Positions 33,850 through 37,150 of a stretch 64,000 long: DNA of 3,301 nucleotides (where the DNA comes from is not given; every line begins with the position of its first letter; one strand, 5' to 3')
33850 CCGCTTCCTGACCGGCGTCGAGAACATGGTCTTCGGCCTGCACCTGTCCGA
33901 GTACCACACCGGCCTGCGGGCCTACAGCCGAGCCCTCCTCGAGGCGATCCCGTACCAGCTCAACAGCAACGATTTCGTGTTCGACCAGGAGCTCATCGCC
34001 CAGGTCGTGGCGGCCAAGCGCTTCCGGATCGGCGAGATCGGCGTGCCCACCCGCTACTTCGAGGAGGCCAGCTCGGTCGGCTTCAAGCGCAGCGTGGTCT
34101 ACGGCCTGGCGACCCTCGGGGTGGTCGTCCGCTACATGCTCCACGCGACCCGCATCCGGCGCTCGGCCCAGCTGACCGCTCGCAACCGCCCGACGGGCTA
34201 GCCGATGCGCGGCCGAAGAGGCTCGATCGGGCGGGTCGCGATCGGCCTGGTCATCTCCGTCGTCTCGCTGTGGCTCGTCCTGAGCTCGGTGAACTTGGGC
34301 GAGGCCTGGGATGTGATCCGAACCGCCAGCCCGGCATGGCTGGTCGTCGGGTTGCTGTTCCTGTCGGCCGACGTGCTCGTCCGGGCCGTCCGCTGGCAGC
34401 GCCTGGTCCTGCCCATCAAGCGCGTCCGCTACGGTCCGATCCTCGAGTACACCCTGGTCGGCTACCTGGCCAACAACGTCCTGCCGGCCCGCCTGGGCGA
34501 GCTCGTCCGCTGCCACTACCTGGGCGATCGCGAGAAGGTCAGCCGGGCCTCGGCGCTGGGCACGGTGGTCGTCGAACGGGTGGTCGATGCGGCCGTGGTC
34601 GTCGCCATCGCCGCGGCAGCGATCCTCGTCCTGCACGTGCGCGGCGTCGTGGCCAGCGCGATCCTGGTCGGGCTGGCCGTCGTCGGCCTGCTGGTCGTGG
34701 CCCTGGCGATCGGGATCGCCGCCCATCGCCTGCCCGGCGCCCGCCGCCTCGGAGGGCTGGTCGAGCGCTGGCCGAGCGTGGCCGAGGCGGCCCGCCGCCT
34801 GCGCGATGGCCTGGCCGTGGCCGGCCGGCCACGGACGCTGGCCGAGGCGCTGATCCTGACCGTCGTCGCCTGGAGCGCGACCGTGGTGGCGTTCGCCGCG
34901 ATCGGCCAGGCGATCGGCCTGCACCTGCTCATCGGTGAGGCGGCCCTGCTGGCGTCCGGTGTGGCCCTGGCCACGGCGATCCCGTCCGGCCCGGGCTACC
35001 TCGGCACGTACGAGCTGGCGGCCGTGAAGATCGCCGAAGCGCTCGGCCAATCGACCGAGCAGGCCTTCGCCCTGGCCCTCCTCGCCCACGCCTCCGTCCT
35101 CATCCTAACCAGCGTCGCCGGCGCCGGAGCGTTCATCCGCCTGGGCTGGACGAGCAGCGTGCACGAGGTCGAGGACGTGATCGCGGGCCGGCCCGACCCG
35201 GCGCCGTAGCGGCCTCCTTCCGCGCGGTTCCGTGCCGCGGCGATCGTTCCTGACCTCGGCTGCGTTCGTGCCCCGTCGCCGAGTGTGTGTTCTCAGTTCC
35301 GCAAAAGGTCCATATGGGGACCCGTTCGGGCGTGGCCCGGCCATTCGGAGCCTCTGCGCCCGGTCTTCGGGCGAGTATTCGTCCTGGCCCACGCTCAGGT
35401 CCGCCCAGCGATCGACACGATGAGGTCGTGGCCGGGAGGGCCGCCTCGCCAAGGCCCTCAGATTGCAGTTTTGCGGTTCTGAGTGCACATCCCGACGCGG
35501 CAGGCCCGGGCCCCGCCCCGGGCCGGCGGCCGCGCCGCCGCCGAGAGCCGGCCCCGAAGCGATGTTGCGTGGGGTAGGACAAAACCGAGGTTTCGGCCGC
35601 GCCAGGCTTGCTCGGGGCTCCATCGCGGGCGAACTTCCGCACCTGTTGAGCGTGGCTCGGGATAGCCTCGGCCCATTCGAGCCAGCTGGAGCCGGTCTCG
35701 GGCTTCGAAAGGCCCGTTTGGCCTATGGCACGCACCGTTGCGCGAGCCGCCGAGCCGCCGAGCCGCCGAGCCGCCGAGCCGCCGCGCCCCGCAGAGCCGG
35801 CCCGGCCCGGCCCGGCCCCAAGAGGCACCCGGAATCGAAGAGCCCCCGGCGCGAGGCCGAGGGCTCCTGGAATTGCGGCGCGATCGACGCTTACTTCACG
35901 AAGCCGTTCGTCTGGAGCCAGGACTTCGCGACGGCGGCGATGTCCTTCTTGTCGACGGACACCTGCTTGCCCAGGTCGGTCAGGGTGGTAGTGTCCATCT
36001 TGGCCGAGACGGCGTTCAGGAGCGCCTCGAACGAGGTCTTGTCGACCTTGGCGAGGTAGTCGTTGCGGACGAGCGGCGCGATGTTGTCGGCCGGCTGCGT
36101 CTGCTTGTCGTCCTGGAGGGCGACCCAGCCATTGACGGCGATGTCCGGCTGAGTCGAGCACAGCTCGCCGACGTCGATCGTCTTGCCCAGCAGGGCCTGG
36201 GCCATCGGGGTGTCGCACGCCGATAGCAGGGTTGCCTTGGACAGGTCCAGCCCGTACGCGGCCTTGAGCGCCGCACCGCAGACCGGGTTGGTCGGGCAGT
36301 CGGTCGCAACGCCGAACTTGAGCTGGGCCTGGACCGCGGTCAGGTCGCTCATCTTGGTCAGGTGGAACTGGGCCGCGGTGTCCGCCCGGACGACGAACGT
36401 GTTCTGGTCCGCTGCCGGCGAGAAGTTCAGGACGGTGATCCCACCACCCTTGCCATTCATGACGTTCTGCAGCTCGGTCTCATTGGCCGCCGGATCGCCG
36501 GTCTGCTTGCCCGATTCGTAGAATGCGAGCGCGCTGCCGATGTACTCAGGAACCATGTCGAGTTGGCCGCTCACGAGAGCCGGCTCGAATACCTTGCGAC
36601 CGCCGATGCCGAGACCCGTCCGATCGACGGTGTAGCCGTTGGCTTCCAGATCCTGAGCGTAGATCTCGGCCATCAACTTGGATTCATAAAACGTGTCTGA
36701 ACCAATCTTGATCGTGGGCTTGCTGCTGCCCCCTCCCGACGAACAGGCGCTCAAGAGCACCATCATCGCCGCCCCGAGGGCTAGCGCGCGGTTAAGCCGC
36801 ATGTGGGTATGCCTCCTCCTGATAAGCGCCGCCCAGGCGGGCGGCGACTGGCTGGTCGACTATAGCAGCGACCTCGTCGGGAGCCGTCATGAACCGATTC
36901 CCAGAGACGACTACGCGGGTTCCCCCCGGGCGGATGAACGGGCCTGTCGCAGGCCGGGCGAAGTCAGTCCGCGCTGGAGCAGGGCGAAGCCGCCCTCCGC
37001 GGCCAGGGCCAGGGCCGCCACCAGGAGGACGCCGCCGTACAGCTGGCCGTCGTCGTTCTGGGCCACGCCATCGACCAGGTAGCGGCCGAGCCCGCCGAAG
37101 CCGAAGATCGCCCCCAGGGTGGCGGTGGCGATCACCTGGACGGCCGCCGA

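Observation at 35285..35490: MITE-like element: two 15-bp inverted repeats enclosing about 160 bp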

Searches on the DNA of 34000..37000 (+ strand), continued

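Call 64: search_with_rna_model(model_id=R1, sources=[window, L005, L006, L007, L008, L009, L010, L011, L012, L013, L014, L015, L016, L017, L018, L019, L020, L021, L022, L023, L024, L025, L026, L027, L028, L029, L030, L031, L032, L033, L034, L035, L036, L037, L038, L039, L040, L041, L045, L065, L066, L067, L069, L070, L072, L073, L074, L001, L002], max_evalue=10)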
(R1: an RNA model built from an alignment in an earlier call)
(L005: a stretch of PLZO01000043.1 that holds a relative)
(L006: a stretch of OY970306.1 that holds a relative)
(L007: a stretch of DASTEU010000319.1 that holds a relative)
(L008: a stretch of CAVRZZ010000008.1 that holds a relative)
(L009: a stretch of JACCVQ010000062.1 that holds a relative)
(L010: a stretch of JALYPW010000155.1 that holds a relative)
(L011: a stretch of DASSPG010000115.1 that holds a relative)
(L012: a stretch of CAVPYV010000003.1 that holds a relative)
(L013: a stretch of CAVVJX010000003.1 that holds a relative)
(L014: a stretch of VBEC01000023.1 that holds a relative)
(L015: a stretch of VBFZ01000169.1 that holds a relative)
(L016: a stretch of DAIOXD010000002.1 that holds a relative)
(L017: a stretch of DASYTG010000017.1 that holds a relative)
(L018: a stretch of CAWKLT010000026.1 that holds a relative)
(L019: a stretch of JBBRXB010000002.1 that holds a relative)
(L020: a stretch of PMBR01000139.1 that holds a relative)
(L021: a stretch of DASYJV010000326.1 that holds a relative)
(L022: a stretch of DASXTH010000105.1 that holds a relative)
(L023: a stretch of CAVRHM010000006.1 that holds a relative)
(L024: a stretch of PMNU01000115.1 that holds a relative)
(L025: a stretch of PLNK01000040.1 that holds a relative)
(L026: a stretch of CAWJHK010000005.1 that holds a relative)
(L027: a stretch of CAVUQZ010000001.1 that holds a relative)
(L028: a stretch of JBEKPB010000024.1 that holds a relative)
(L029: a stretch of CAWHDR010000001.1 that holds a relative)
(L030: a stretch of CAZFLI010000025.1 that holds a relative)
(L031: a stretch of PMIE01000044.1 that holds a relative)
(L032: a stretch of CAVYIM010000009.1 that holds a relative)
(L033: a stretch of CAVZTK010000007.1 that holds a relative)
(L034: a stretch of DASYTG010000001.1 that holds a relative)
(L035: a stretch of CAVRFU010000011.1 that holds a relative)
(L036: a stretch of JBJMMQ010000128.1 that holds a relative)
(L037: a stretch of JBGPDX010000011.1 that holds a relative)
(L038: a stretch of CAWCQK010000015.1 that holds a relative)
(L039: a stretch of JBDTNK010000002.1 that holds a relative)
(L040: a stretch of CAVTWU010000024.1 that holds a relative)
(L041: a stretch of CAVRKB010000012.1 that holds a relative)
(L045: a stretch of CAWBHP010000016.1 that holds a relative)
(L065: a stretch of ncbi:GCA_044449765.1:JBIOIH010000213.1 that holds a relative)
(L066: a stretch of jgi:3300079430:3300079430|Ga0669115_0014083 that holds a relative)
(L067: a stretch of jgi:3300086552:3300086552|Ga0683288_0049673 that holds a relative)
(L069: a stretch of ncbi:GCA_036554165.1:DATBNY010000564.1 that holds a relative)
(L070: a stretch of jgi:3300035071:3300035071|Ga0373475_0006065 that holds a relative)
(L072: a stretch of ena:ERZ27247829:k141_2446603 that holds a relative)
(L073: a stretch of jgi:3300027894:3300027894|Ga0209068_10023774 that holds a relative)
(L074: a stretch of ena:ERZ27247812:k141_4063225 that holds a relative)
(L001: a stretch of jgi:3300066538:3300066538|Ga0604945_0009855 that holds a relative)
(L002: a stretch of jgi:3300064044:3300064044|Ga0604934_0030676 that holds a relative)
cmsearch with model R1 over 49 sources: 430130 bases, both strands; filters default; matches with E-value up to 10: 102.
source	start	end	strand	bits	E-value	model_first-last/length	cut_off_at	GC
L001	4151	4347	+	227.1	5.2e-50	1-197/197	no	0.65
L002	5048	5244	+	223.7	3e-49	1-197/197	no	0.65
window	35555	35750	+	216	1.8e-47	1-197/197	no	0.67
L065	2790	2986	+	177.9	9.9e-39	1-197/197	no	0.64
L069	5044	5207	+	134.5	9.2e-29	1-164/197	3'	0.66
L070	5044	5203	+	132.4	2.7e-28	1-160/197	3'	0.66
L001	4146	4342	-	32.9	1.9e-05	1-197/197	no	0.65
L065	2784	2981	-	30.5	6.3e-05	1-197/197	no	0.66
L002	5053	5234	-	27.6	0.0003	6-187/197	no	0.64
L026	905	970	-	15.8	0.15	1-197/197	no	0.68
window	19773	19852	-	15.8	0.15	1-197/197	no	0.74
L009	7909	7997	+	15.7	0.16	1-197/197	no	0.69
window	41502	41576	+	15.4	0.19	1-197/197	no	0.72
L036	294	326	+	14.8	0.26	1-197/197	no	0.85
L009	6608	6722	-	13.9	0.43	1-197/197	no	0.69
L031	4045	4103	+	12.9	0.71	1-197/197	no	0.71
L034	2096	2143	-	12.7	0.8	1-197/197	no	0.83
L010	1031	1133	+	12.5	0.89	1-197/197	no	0.64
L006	1016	1138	+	12.3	0.99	1-197/197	no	0.72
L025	636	689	+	11.8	1.3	1-197/197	no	0.76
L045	3619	3699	-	11.2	1.7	1-197/197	no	0.7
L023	2448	2488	-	11.2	1.7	1-197/197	no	0.73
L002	3765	3838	+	11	1.9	51-143/197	no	0.69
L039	1942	2031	-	11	2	1-197/197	no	0.73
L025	1240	1283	-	10.9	2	40-153/197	no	0.73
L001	7197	7239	+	10.7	2.2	1-197/197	no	0.79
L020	5777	5836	-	10.7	2.2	1-197/197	no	0.73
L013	6779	6839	+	10.7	2.2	1-197/197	no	0.74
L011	2653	2716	+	10.6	2.4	1-197/197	no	0.75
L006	882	950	-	10.6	2.4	1-197/197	no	0.64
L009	5605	5651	+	10.5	2.5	1-197/197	no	0.72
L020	2795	2872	+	10.4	2.6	1-197/197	no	0.69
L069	1792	1865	-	10.3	2.9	1-197/197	no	0.74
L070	1792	1865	-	10.3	2.9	1-197/197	no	0.74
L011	7895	7933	-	10.2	3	1-197/197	no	0.82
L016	700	766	+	10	3.2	1-197/197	no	0.75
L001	2869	2942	+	9.9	3.4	51-143/197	no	0.69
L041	594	632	-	9.9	3.4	1-197/197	no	0.79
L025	8702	8761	-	9.7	3.9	1-197/197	no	0.7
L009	7904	7992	-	9.5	4.2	1-197/197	no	0.7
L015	6614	6654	+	9.5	4.2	1-197/197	no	0.71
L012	7294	7371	-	9.4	4.4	1-197/197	no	0.77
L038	1440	1479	-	9.4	4.5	1-197/197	no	0.77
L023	2192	2253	-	9.2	4.9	1-197/197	no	0.76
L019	114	180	-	9.2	5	1-197/197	no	0.72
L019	1066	1162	+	9.2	5.1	1-197/197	no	0.73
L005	491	609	-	9.1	5.2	1-197/197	no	0.77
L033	1471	1519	-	9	5.4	1-197/197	no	0.76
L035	4252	4346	-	9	5.5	38-157/197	no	0.72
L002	29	92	-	9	5.6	1-197/197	no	0.69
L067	3181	3256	+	9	5.7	1-197/197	no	0.71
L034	563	694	-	9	5.7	1-197/197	no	0.68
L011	2143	2196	+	8.9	5.9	1-197/197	no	0.8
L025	5956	6035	-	8.9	6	1-197/197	no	0.8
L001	292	371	-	8.8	6.1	1-197/197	no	0.75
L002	1188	1267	-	8.8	6.1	1-197/197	no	0.75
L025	12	137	-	8.7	6.4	1-197/197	no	0.71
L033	6533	6637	+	8.7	6.4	1-197/197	no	0.73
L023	6756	6803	+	8.7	6.4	1-197/197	no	0.77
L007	12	91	+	8.7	6.5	1-197/197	no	0.68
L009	6775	6812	-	8.7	6.5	1-197/197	no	0.68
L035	5458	5513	+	8.7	6.6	1-197/197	no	0.77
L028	1709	1754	+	8.7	6.6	1-197/197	no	0.7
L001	1932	2017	-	8.7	6.6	1-197/197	no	0.69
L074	1600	1698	+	8.5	7.1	1-197/197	no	0.67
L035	878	917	+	8.4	7.4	1-197/197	no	0.82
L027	7755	7813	-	8.4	7.4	1-197/197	no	0.71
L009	5162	5212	-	8.4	7.5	1-197/197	no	0.8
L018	2957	3017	+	8.4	7.5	1-197/197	no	0.7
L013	4256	4341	-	8.4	7.6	51-143/197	no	0.72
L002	2828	2913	-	8.4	7.6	1-197/197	no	0.7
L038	8496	8599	+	8.3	8.1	1-197/197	no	0.7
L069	1197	1260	+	8.2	8.5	48-146/197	no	0.69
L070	1197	1260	+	8.2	8.5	48-146/197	no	0.69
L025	775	822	+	8.1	8.9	1-197/197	no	0.77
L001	7347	7407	-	8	9.4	1-197/197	no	0.75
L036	8678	8716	-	8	9.5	1-197/197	no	0.62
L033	6812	6841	+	8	9.5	100-129/197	no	0.77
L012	6839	6929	-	8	9.5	1-197/197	no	0.73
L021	1143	1187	+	7.9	9.7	1-197/197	no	0.78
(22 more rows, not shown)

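Call 77: search_with_rna_model(model_id=R1, sources=[L075, L071, L068, L003, L004], max_evalue=10, filters=off)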
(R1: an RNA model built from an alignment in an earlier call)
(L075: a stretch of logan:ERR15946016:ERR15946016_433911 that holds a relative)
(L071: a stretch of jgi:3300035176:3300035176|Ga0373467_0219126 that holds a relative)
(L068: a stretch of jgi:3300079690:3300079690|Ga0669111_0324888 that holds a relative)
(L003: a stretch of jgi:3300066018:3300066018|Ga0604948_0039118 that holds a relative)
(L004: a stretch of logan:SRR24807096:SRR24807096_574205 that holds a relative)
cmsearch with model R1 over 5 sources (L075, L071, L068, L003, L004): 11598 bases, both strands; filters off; matches with E-value up to 10: 166.
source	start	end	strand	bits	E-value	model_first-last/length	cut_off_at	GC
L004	1654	1849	+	216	5e-49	1-197/197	no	0.67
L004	1649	1844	-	13.2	0.016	1-197/197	no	0.67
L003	3548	3703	+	11.1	0.049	1-197/197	no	0.69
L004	371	444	+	10.4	0.071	51-143/197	no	0.68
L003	1875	1909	-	10.1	0.083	1-197/197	no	0.74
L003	4068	4141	+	9.9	0.091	51-143/197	no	0.69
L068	649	724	+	9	0.15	1-197/197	no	0.71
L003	332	395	-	9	0.15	1-197/197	no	0.69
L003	1491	1570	-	8.8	0.16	1-197/197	no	0.75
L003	1000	1074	-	8.7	0.18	1-197/197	no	0.69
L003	3131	3216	-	8.7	0.18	1-197/197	no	0.69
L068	1309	1385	-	8.7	0.18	1-197/197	no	0.74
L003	2429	2498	-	7.8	0.28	1-197/197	no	0.73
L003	1727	1826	-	7.7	0.29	1-197/197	no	0.72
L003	272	407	+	7.5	0.33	1-197/197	no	0.7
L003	2783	2835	-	7.4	0.35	1-197/197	no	0.72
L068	1548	1613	-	7.3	0.38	1-197/197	no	0.76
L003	5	79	-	6.8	0.48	45-149/197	no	0.76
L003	3476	3537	+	6.7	0.5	1-197/197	no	0.65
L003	2597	2637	+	6.4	0.58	1-197/197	no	0.85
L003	3047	3086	-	6.4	0.6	1-197/197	no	0.75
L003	2411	2476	+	6.2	0.66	1-197/197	no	0.67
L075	1628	1667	+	6.1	0.7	1-197/197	no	0.73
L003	2783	2815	+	5.9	0.76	1-197/197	no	0.73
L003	4616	4686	-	5.9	0.78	1-197/197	no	0.77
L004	919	989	-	5.9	0.78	1-197/197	no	0.77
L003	1154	1189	-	5.7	0.85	1-197/197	no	0.75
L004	1392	1459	-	5.7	0.87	1-197/197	no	0.66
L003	2591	2632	-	5.6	0.89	1-197/197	no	0.88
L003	3994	4035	+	5.5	0.93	1-197/197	no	0.74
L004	297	338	+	5.5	0.93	1-197/197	no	0.74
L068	32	93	+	5.5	0.95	1-197/197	no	0.65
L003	2010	2082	-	5.5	0.96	1-197/197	no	0.77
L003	1383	1416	+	5.4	1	1-197/197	no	0.62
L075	1619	1666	-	5.3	1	1-197/197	no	0.69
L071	87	145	+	5.3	1.1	1-197/197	no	0.68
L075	1314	1372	-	5.2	1.1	1-197/197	no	0.64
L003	1880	1914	+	5.2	1.1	1-197/197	no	0.74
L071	623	671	+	5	1.2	1-197/197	no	0.82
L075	81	155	+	4.9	1.3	56-139/197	no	0.72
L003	4373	4430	+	4.8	1.3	1-197/197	no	0.74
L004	676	733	+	4.8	1.3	1-197/197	no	0.74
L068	1306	1363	+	4.7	1.5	1-197/197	no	0.76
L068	1135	1163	+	4.7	1.5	1-197/197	no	0.83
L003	2668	2708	+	4.7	1.5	40-153/197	no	0.68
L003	3315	3379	+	4.6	1.5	1-197/197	no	0.55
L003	2137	2203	-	4.4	1.7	1-197/197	no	0.72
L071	478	537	+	4.4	1.7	40-153/197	no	0.73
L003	3038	3067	+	4.4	1.7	1-197/197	no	0.77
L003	4790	4892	-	4.3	1.8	1-197/197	no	0.72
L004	1093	1195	-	4.3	1.8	1-197/197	no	0.72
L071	845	918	-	4.3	1.8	1-197/197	no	0.73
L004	1253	1362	-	4.3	1.8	1-197/197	no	0.75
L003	742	818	+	4.2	1.9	1-197/197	no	0.73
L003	1007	1062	+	4.1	1.9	1-197/197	no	0.77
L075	1470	1543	-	4.1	2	1-197/197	no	0.65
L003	433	505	+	4.1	2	1-197/197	no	0.64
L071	100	194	-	4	2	1-197/197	no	0.66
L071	643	679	-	4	2.1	1-197/197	no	0.76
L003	4621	4691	+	4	2.1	1-197/197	no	0.75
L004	924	994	+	4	2.1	1-197/197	no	0.75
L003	612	644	-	3.9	2.2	1-197/197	no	0.82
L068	1176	1212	-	3.9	2.2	1-197/197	no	0.81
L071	404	446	+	3.9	2.3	1-197/197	no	0.74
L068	98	126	-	3.8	2.3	66-94/197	no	0.76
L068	1070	1113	-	3.8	2.3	1-197/197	no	0.77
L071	537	601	-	3.8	2.4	1-197/197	no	0.77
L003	3955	4050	-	3.5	2.7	1-197/197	no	0.74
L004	258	353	-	3.5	2.7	1-197/197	no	0.74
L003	3520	3596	-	3.5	2.7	1-197/197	no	0.73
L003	430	462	-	3.5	2.7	63-97/197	no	0.73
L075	86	167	-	3.5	2.7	1-197/197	no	0.7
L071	17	58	+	3.5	2.7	1-197/197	no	0.74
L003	4901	4954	+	3.5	2.8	1-197/197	no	0.72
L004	1204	1257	+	3.5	2.8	1-197/197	no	0.72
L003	1697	1768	+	3.4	2.9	1-197/197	no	0.75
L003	50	91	+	3.4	2.9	1-197/197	no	0.67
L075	1214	1297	-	3.4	2.9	1-197/197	no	0.7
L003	3600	3652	-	3.4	2.9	1-197/197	no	0.68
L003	4493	4519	-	3.3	3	1-197/197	no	0.78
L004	796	822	-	3.3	3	1-197/197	no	0.78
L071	717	750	-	3.3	3.1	1-197/197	no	0.71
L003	4694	4727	-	3.3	3.1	1-197/197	no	0.71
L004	997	1030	-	3.3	3.1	1-197/197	no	0.71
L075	534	565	-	3.2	3.1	1-197/197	no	0.69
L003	1556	1597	+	3.1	3.3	1-197/197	no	0.71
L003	4896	4927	-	3.1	3.4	1-197/197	no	0.72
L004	1199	1230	-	3.1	3.4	1-197/197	no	0.72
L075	419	465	+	3.1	3.4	1-197/197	no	0.66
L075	431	502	-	3.1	3.4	35-160/197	no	0.74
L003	4334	4417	-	3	3.5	1-197/197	no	0.76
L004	637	720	-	3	3.5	1-197/197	no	0.76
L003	542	594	+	3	3.5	1-197/197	no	0.66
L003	3879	3949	+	3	3.5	1-197/197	no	0.7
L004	182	252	+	3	3.5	1-197/197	no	0.7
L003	2322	2399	-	2.9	3.7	1-197/197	no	0.72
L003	2331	2367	+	2.9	3.8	1-197/197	no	0.78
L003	4232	4304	-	2.9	3.8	1-197/197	no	0.7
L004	535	607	-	2.9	3.8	1-197/197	no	0.7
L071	989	1073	+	2.8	3.9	1-197/197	no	0.74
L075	730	789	+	2.8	4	1-197/197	no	0.67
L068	542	581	-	2.8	4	1-197/197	no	0.77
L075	1232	1292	+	2.8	4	1-197/197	no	0.67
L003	1159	1195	+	2.8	4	1-197/197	no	0.76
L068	1755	1792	+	2.7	4.3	1-197/197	no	0.66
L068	1515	1573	+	2.6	4.4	1-197/197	no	0.69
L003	4334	4359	+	2.6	4.4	1-197/197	no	0.81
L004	637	662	+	2.6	4.4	1-197/197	no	0.81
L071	924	977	+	2.6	4.4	1-197/197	no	0.7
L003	3202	3227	+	2.6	4.5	1-197/197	no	0.77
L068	1250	1283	-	2.5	4.7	1-197/197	no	0.71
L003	3419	3440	-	2.4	4.9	104-125/197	no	0.77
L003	2941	2999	-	2.4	4.9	1-197/197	no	0.73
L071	200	225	-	2.4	5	1-197/197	no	0.85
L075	577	721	+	2.3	5.2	1-197/197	no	0.65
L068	407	480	+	2.3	5.3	1-197/197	no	0.65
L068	548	598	+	2.2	5.3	1-197/197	no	0.78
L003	2898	2929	-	2.2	5.5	1-197/197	no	0.69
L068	343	377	-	2.2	5.5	1-197/197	no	0.77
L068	1382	1407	+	2.1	5.6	1-197/197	no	0.65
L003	4436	4487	+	2.1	5.7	1-197/197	no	0.79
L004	739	790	+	2.1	5.7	1-197/197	no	0.79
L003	4950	5007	-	2.1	5.8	1-197/197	no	0.78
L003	4552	4604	-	2.1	5.8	1-197/197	no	0.81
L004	855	907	-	2.1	5.8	1-197/197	no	0.81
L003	2861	2902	+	2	5.9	1-197/197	no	0.64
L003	4744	4814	+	2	6.2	1-197/197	no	0.76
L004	1047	1117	+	2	6.2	1-197/197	no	0.76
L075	1319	1380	+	1.9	6.3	1-197/197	no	0.66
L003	2128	2173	+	1.9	6.3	1-197/197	no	0.7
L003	1422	1448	-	1.9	6.4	1-197/197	no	0.74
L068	716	778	-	1.8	6.7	1-197/197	no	0.73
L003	1199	1234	+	1.8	6.7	1-197/197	no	0.64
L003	3289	3325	-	1.7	6.9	1-197/197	no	0.59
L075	251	294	+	1.7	7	1-197/197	no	0.7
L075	2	59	+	1.6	7.3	1-197/197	no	0.74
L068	1607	1644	+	1.6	7.4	1-197/197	no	0.84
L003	1800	1840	+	1.6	7.5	1-197/197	no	0.8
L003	829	864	-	1.6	7.6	1-197/197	no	0.69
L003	1829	1853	-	1.6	7.6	29-164/197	no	0.84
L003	3101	3146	+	1.6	7.6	1-197/197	no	0.7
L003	1639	1678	+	1.5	7.8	1-197/197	no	0.7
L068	220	276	+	1.5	7.9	1-197/197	no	0.63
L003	2963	3007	+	1.5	7.9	1-197/197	no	0.69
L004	1440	1478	+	1.5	8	1-197/197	no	0.64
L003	1519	1546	+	1.5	8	1-197/197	no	0.75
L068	898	936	+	1.5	8.1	1-197/197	no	0.72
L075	475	523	+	1.4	8.1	1-197/197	no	0.78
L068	612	658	-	1.4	8.1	1-197/197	no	0.7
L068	961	1020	+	1.4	8.2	1-197/197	no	0.72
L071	197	238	+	1.4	8.2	1-197/197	no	0.69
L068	1398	1452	-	1.4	8.2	1-197/197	no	0.69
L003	2289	2321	+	1.4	8.4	1-197/197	no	0.64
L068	1024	1062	+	1.4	8.5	1-197/197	no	0.67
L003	3362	3401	-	1.3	8.9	1-197/197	no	0.6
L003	1938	1964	+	1.3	8.9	1-197/197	no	0.74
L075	990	1072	-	1.2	9.1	1-197/197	no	0.65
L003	1195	1218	-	1.2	9.1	102-127/197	no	0.71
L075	1180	1200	-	1.2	9.1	71-91/197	no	0.62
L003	1977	2025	+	1.2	9.3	1-197/197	no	0.73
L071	995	1022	-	1.1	9.4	1-197/197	no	0.82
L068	731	788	+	1.1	9.5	1-197/197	no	0.72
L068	1167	1191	+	1.1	9.6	1-197/197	no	0.88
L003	141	212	-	1.1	9.7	1-197/197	no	0.69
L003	227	254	+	1.1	9.7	1-197/197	no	0.68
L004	1304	1331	+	1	10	1-197/197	no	0.75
